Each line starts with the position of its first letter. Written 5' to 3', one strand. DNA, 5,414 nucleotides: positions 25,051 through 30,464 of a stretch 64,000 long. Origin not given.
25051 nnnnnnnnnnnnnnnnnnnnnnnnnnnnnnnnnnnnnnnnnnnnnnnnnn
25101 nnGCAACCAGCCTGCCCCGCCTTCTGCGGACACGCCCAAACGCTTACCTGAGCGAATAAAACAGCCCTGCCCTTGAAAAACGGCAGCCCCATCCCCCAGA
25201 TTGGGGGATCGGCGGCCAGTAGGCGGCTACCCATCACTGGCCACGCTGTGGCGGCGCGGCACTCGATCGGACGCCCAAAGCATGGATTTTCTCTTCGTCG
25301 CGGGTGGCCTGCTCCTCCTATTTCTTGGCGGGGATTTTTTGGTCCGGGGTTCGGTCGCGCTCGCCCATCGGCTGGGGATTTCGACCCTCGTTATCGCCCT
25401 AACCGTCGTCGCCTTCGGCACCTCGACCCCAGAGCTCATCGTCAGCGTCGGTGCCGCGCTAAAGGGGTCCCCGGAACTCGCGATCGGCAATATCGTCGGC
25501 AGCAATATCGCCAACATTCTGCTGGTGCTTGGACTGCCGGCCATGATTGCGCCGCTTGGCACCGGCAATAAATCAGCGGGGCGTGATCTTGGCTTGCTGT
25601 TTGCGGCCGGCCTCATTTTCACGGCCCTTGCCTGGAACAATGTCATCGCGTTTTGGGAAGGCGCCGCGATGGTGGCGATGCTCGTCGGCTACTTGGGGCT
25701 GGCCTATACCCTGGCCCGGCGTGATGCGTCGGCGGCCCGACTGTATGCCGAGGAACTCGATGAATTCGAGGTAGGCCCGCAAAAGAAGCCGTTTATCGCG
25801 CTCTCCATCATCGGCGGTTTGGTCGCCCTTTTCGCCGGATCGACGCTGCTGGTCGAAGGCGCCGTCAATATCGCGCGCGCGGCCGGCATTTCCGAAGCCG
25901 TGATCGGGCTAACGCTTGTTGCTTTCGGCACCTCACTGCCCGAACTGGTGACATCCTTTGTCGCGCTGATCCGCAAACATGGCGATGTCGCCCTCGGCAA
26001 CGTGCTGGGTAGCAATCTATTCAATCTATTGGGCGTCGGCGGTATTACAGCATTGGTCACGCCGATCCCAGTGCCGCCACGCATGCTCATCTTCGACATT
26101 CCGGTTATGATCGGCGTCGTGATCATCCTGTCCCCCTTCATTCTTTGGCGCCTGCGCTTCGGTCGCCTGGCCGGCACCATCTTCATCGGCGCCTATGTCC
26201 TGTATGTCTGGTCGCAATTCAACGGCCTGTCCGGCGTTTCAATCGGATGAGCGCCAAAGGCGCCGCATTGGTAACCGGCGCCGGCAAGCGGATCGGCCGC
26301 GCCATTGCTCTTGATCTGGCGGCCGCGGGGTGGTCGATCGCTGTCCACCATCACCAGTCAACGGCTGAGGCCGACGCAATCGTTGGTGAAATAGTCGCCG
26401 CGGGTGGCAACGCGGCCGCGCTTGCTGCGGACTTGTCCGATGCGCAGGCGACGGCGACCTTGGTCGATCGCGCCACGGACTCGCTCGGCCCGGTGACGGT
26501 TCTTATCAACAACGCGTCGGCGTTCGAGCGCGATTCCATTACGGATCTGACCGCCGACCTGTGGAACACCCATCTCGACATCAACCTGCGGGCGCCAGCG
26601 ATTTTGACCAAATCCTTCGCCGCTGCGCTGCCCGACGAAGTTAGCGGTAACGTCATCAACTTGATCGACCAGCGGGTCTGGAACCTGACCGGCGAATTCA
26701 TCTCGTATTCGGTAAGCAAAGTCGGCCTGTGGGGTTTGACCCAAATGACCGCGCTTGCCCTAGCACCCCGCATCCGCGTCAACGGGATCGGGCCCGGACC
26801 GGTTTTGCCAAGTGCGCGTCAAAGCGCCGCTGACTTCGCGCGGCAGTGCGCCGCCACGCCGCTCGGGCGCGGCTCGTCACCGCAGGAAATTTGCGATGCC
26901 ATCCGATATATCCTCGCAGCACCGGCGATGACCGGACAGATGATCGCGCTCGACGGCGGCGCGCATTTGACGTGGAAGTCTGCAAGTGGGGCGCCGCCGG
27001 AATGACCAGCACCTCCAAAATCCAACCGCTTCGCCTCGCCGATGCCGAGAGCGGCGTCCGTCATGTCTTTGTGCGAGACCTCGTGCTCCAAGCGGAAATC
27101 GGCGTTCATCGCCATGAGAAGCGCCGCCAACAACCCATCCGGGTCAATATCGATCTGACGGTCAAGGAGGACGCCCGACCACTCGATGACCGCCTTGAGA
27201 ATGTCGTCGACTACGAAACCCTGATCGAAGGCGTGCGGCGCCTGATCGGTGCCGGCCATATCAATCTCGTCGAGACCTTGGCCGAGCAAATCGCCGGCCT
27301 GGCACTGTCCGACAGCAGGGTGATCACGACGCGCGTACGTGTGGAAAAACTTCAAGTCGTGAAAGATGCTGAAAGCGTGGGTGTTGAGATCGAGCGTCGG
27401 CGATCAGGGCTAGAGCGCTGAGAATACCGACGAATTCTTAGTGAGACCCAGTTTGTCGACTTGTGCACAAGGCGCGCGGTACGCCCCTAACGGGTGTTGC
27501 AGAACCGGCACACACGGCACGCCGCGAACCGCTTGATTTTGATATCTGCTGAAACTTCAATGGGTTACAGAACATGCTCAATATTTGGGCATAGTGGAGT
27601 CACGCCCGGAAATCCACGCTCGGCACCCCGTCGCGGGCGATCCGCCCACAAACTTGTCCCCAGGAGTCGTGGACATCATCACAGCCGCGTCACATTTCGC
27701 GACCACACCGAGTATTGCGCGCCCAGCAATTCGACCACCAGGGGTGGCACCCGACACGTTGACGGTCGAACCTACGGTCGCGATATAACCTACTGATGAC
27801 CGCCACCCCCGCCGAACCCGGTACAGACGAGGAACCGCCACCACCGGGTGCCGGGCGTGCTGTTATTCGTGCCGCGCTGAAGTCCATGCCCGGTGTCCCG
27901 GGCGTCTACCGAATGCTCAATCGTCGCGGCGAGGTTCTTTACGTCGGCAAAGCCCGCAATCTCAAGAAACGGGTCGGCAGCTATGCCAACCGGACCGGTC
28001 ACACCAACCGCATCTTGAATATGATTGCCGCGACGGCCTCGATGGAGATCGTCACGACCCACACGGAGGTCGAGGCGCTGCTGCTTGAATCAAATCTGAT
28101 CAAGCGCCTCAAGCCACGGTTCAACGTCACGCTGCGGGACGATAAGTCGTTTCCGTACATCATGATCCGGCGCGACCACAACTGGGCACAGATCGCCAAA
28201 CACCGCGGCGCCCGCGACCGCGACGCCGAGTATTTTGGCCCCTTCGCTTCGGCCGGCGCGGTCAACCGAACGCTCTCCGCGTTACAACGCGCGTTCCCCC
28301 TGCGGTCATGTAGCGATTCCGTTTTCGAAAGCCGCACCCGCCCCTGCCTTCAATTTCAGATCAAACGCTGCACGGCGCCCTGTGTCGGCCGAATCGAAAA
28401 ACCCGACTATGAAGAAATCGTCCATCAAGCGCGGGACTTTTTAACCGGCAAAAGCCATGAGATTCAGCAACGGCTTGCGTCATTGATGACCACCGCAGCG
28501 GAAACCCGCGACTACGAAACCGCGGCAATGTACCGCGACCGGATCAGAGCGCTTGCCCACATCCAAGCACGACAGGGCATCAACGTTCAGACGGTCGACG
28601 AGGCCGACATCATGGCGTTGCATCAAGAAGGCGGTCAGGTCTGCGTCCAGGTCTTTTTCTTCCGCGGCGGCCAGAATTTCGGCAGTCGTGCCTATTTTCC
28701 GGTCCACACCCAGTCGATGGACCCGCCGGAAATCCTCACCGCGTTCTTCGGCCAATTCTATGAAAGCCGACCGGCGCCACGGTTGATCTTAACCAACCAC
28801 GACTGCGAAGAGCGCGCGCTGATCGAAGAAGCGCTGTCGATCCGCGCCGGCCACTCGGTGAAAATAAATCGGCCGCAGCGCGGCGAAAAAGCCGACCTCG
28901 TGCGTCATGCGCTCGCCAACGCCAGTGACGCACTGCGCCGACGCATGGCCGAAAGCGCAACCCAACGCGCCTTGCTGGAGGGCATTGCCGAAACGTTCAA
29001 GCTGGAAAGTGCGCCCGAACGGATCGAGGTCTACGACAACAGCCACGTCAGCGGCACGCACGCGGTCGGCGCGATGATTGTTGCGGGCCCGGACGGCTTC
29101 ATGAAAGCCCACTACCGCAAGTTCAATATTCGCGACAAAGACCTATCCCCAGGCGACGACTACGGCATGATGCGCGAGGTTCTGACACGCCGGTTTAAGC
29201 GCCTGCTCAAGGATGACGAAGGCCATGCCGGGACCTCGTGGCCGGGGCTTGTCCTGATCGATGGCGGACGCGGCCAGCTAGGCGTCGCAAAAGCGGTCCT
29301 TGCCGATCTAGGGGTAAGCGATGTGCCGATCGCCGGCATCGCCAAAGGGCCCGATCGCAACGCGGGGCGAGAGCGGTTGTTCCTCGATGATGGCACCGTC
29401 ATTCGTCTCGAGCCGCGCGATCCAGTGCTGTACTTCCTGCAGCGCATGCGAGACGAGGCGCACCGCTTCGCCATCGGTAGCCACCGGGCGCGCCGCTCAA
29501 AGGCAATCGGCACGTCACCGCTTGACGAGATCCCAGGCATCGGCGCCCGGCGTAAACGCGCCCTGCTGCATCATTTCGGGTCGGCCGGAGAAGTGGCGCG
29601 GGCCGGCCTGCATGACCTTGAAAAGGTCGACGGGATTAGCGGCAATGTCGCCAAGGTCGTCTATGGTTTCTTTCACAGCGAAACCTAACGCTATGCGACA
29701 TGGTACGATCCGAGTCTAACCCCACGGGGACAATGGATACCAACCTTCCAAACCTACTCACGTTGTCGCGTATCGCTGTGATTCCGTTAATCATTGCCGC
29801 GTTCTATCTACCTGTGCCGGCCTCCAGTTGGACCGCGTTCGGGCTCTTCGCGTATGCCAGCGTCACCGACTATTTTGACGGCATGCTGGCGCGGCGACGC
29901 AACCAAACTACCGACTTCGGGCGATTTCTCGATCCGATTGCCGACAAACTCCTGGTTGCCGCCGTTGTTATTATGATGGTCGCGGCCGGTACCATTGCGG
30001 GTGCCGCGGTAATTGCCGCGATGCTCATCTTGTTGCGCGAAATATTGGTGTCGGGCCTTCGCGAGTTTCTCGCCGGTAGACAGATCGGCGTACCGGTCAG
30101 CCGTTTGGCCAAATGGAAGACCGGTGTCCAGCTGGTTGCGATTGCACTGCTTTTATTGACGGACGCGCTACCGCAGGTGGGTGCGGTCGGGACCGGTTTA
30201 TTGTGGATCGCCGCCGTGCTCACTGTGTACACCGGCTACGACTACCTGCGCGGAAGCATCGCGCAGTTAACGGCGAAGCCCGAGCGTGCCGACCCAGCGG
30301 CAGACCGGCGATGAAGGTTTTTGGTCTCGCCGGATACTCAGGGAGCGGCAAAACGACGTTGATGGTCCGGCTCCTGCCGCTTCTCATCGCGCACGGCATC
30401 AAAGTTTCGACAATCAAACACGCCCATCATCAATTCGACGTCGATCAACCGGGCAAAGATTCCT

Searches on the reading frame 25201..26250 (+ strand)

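Call 44: search_protein_families(library=pfam, proteins=[window:25201-26250:+], max_evalue=0.000001)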
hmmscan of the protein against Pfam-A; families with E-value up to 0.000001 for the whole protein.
window:25201-26250:+ (349 aa): 1 family
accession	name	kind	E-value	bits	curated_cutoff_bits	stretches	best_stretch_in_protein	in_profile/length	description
PF01699.29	Na_Ca_ex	-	6.1e-62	208.5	24.9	2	200-340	3-150/151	Sodium/calcium exchanger protein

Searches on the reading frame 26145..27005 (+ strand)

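Call 44: search_protein_families(library=pfam, proteins=[window:26145-27005:+], max_evalue=0.000001)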
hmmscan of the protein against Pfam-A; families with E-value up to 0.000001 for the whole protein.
window:26145-27005:+ (286 aa): 3 families
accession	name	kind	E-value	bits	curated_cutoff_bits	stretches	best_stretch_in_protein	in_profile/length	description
PF00106.31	adh_short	-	3.4e-34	118.5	26.6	1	40-227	2-189/195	short chain dehydrogenase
PF13561.12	adh_short_C2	-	4.5e-33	115.2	27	1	46-274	2-236/236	Enoyl-(Acyl carrier protein) reductase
PF08659.16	KR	-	2.6e-08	34.5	22.6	1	39-158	1-123/180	KR domain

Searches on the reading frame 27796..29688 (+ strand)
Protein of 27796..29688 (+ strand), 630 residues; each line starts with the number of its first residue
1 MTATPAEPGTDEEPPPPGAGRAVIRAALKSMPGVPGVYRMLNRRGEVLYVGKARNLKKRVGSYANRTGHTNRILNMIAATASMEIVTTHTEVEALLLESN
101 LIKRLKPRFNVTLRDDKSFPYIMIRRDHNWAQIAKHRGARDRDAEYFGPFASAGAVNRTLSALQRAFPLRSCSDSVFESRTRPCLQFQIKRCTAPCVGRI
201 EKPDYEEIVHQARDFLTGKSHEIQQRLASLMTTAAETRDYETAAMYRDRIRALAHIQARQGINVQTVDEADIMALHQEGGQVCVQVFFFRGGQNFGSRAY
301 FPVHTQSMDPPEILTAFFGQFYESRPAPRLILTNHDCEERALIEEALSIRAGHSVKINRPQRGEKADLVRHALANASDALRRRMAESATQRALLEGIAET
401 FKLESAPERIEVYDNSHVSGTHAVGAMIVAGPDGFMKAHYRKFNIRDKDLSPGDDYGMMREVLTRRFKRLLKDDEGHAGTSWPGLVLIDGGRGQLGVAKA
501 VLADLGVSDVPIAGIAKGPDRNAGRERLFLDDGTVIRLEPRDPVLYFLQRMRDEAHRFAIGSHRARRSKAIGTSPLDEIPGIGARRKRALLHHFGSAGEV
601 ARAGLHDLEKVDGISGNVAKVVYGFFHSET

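Call 44: search_protein_families(library=pfam, proteins=[window:27796-29688:+], max_evalue=0.000001)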
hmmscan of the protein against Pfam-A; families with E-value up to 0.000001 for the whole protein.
window:27796-29688:+ (630 aa): 3 families
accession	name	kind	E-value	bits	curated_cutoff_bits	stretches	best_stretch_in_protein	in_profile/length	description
PF08459.17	UvrC_RNaseH_dom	-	7.2e-52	175.9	22.3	1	399-560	2-159/159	UvrC RNAse H endonuclease domain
PF22920.2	UvrC_RNaseH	-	3.7e-38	130.5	24.3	1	269-383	1-116/116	UvrC Ribonuclease H-like domain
PF01541.30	GIY-YIG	-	2.8e-09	37.6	22.6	1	36-108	3-76/78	GIY-YIG catalytic domain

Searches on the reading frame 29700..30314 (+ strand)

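Call 44: search_protein_families(library=pfam, proteins=[window:29700-30314:+], max_evalue=0.000001)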
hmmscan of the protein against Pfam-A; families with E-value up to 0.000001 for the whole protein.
window:29700-30314:+ (204 aa): 1 family
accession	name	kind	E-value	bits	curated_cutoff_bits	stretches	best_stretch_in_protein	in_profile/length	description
PF01066.26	CDP-OH_P_transf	-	3.3e-39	135.2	22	1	15-177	2-152/152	CDP-alcohol phosphatidyltransferase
